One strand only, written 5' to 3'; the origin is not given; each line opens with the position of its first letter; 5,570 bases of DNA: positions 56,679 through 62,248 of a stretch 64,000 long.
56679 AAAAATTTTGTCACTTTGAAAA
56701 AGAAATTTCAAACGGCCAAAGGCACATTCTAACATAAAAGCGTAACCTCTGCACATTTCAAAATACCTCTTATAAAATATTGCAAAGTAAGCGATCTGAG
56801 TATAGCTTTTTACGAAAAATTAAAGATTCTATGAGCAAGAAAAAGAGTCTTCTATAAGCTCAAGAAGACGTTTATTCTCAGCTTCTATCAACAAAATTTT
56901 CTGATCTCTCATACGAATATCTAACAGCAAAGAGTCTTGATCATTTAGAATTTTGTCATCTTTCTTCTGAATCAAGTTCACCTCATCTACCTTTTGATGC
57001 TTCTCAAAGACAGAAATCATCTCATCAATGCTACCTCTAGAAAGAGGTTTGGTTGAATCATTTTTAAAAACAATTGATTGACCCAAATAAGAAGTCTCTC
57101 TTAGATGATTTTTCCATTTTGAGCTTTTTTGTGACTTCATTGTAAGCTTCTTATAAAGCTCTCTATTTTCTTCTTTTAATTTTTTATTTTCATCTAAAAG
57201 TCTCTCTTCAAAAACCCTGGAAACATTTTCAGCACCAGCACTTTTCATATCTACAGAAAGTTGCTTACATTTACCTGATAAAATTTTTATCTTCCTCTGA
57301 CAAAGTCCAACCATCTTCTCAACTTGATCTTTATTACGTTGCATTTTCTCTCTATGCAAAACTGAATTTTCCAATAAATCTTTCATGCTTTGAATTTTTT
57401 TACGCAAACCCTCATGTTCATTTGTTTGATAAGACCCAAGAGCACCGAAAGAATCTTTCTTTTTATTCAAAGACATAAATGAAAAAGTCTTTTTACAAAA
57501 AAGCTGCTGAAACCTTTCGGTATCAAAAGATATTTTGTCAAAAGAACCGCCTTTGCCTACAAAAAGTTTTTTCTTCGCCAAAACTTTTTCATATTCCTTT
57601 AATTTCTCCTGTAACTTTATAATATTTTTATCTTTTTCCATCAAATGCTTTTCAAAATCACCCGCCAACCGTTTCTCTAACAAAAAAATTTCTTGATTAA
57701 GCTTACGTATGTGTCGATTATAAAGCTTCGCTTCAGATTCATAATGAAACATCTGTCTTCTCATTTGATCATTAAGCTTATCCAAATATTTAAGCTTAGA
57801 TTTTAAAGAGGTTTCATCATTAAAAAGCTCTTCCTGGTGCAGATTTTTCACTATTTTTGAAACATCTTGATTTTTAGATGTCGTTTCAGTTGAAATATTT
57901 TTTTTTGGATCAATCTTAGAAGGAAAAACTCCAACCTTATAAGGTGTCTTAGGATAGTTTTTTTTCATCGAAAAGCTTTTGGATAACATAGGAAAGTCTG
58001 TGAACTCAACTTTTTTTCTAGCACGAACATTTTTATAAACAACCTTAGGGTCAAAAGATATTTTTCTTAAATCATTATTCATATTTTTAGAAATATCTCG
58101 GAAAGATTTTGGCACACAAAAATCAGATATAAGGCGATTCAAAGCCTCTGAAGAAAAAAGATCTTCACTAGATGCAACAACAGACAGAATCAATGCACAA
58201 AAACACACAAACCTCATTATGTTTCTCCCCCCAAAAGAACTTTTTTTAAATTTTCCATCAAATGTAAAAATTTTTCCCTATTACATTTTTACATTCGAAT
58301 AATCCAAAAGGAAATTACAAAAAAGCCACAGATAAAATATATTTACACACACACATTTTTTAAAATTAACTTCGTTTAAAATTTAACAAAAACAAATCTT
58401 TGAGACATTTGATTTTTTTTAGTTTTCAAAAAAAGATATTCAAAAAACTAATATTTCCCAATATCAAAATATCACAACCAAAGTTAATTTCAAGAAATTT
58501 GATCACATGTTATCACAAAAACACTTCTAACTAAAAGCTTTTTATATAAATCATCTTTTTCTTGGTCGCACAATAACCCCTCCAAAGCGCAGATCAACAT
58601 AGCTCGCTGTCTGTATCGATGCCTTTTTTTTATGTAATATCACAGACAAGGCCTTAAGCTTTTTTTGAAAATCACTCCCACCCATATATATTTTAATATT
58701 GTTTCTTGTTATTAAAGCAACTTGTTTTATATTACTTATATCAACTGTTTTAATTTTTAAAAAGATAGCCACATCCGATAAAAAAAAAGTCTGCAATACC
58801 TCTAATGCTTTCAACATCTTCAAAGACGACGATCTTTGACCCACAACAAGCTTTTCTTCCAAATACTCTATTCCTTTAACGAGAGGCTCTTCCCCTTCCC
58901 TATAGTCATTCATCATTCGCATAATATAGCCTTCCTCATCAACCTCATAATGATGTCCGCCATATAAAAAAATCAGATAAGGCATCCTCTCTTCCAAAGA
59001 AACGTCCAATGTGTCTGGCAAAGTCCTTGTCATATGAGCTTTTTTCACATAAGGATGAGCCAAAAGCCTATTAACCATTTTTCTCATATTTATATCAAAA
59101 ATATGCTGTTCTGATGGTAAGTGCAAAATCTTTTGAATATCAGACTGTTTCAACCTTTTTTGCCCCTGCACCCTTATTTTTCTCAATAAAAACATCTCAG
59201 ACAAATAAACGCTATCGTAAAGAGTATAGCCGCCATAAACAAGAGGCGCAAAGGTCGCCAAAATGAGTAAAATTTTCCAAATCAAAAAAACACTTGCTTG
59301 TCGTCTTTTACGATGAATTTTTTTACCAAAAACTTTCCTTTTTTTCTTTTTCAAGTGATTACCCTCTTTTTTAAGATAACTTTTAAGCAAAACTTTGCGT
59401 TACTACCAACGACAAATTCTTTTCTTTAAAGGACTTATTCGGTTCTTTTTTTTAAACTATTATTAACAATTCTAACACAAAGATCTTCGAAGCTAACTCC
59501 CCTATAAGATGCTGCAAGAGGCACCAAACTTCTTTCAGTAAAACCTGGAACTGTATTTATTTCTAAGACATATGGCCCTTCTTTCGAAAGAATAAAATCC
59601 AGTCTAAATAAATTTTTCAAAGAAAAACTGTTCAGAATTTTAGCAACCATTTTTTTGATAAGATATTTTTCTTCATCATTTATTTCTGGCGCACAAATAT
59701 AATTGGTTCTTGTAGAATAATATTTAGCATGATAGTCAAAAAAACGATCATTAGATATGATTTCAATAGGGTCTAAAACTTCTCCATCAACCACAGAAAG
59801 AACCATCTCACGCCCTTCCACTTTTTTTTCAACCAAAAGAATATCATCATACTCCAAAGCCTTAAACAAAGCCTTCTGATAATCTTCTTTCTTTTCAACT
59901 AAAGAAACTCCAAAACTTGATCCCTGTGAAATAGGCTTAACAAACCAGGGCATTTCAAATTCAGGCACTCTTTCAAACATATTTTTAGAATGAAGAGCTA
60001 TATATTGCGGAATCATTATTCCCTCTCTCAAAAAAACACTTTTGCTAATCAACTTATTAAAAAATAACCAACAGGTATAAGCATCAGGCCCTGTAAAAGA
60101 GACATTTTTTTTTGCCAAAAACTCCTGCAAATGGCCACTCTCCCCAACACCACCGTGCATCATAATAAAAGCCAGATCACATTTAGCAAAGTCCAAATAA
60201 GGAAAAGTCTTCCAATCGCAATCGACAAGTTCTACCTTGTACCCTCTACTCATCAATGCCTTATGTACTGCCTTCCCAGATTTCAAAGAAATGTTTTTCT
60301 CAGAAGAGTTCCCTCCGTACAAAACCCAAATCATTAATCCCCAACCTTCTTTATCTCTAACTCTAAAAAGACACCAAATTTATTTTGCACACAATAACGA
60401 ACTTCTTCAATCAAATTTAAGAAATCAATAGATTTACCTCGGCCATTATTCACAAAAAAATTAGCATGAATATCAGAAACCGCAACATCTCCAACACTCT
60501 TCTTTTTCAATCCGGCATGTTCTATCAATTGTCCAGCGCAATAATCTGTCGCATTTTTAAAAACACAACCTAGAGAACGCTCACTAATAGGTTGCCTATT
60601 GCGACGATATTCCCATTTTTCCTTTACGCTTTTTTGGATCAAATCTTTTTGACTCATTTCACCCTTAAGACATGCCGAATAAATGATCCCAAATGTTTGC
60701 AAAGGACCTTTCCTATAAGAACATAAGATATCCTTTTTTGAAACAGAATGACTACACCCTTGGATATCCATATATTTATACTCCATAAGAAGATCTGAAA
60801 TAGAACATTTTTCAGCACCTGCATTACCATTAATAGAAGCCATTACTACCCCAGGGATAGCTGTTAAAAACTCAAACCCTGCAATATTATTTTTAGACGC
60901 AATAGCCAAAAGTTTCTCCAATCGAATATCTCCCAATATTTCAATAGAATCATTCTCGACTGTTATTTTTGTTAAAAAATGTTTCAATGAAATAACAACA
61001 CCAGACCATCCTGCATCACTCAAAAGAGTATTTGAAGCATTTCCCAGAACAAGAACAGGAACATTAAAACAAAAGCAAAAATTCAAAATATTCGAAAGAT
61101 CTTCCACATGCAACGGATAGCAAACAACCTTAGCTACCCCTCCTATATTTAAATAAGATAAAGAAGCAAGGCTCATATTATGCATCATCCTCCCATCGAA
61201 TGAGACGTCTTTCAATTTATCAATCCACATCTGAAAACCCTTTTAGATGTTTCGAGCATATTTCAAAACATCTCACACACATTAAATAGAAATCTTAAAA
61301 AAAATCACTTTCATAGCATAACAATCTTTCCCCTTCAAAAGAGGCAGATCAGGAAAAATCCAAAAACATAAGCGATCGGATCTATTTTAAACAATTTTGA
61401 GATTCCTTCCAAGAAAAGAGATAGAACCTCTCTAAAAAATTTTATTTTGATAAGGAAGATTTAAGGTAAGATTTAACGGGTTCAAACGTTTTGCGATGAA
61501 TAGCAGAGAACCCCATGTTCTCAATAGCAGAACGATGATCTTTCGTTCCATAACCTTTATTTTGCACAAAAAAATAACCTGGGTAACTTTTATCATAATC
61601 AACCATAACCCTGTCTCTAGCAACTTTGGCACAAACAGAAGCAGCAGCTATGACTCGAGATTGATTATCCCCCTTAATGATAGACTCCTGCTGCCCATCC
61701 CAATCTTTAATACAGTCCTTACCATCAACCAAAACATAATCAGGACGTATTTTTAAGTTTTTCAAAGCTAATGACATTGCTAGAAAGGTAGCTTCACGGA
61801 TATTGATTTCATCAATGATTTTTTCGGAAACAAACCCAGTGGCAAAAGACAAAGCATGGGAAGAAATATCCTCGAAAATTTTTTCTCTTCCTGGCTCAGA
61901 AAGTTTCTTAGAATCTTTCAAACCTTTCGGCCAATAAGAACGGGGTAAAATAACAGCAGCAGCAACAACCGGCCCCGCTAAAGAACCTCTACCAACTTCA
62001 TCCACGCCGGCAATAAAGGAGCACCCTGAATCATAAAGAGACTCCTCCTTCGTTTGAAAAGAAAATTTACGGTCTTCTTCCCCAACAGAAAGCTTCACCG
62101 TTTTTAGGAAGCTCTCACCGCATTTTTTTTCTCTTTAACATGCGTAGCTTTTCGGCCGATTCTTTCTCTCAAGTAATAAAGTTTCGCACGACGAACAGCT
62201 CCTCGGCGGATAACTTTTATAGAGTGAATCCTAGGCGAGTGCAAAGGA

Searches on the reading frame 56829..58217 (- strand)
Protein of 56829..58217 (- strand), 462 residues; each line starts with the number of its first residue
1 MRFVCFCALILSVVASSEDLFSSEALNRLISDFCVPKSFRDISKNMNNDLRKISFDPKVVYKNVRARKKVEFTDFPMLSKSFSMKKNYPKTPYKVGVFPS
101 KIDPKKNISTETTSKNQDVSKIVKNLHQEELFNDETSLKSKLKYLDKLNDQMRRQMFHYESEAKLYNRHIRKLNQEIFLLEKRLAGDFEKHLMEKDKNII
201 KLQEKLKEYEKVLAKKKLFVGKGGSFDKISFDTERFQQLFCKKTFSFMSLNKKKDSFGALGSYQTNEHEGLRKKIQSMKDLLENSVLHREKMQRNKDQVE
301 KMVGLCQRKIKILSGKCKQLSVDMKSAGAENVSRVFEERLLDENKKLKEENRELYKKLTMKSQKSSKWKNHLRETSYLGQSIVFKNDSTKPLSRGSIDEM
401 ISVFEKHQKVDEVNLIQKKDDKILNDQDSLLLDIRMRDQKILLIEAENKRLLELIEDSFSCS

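Call 73: search_protein_families(library=pfam, proteins=[window:56829-58217:-], max_evalue=0.00001)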
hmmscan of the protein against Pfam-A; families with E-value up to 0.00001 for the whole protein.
window:56829-58217:- (462 aa): 0 families

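Call 90: search_protein_families(library=pfam, proteins=[window:56829-58217:-], max_evalue=1)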
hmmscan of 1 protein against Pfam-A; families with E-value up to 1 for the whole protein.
window:56829-58217:- (462 aa): 4 families
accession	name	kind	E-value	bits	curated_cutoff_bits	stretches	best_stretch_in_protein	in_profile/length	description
PF24288.1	DUF7476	-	0.037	14.4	27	0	40-78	25-63/95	Family of unknown function (DUF7476)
PF21121.2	Nup49_C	-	0.054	14.5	28.5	1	143-214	4-75/87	Nucleoporin Nup49 C-terminal helical region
PF24319.2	DUF7491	-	0.17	12.5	30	0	142-210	2-66/90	Coiled-coil region of unknown function (DUF7491)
PF12557.13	Co_AT_N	-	0.51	10.8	21.4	0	288-303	11-26/26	Cob(I)alamin adenosyltransferase N terminal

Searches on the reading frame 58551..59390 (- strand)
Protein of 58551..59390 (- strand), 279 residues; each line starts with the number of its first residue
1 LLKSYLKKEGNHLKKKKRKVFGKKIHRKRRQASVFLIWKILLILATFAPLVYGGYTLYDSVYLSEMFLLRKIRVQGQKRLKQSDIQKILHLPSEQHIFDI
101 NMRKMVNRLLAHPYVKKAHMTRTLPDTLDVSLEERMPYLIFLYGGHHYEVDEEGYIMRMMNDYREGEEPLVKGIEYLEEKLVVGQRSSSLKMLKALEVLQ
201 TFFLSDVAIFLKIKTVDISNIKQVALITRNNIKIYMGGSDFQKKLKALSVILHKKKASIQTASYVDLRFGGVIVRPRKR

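Call 73: search_protein_families(library=pfam, proteins=[window:58551-59390:-], max_evalue=0.00001)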
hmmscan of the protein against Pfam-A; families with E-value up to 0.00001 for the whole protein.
window:58551-59390:- (279 aa): 2 families
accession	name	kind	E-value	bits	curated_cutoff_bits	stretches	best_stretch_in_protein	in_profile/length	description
PF08478.15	POTRA_1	-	1.6e-14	54.4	23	1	69-135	3-69/69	POTRA domain, FtsQ-type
PF03799.20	FtsQ_DivIB_C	-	1.2e-08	36.2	21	1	145-268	7-114/114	Cell division protein FtsQ/DivIB, C-terminal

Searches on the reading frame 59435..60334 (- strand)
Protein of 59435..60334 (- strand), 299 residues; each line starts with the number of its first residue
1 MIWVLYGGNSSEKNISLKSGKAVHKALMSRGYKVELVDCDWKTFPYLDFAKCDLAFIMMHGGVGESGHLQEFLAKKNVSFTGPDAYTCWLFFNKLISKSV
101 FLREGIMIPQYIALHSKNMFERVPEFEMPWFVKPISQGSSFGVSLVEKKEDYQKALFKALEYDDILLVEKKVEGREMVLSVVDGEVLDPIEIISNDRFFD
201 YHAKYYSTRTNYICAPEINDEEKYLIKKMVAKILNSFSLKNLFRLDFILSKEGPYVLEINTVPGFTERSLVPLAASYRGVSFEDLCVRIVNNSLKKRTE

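Call 73: search_protein_families(library=pfam, proteins=[window:59435-60334:-], max_evalue=0.00001)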
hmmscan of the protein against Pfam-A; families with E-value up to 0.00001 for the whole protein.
window:59435-60334:- (299 aa): 5 families
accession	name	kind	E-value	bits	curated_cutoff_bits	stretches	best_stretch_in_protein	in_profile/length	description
PF07478.18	Dala_Dala_lig_C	-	1.2e-44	152.8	24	1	105-290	6-203/204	D-ala D-ala ligase C-terminus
PF01820.27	Dala_Dala_lig_N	-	7e-15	56.1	34.6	1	2-40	2-40/121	D-ala D-ala ligase N-terminus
PF02655.19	ATP-grasp_3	-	5.2e-08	33.6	23.2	1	94-261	4-155/160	ATP-grasp domain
PF08443.16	RimK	-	3.8e-06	27.1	21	1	93-267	3-171/188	RimK-like ATP-grasp domain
PF13535.11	ATP-grasp_4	-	8.2e-06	26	27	0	127-260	2-149/160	ATP-grasp domain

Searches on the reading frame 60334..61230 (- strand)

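Call 73: search_protein_families(library=pfam, proteins=[window:60334-61230:-], max_evalue=0.00001)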
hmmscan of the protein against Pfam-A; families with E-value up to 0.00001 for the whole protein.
window:60334-61230:- (298 aa): 2 families
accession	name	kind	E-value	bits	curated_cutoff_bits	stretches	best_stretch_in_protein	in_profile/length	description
PF02873.21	MurB_C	-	6.2e-28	97.3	27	1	198-294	2-97/99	UDP-N-acetylenolpyruvoylglucosamine reductase, C-terminal domain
PF01565.28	FAD_binding_4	-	2e-14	53.9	26.4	1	34-158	2-133/139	FAD binding domain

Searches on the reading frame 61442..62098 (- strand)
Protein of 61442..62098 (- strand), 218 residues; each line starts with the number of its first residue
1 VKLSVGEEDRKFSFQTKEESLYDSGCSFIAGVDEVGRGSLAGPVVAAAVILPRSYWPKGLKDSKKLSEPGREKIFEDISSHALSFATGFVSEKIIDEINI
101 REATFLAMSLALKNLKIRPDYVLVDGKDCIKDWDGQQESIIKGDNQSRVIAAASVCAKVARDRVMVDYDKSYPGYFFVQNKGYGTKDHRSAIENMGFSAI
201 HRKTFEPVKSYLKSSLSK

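Call 73: search_protein_families(library=pfam, proteins=[window:61442-62098:-], max_evalue=0.00001)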
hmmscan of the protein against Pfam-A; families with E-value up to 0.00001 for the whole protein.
window:61442-62098:- (218 aa): 1 family
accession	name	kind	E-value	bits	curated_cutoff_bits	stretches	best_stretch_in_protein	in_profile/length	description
PF01351.25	RNase_HII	-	4.3e-42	144.7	25.8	1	30-207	1-198/199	Ribonuclease HII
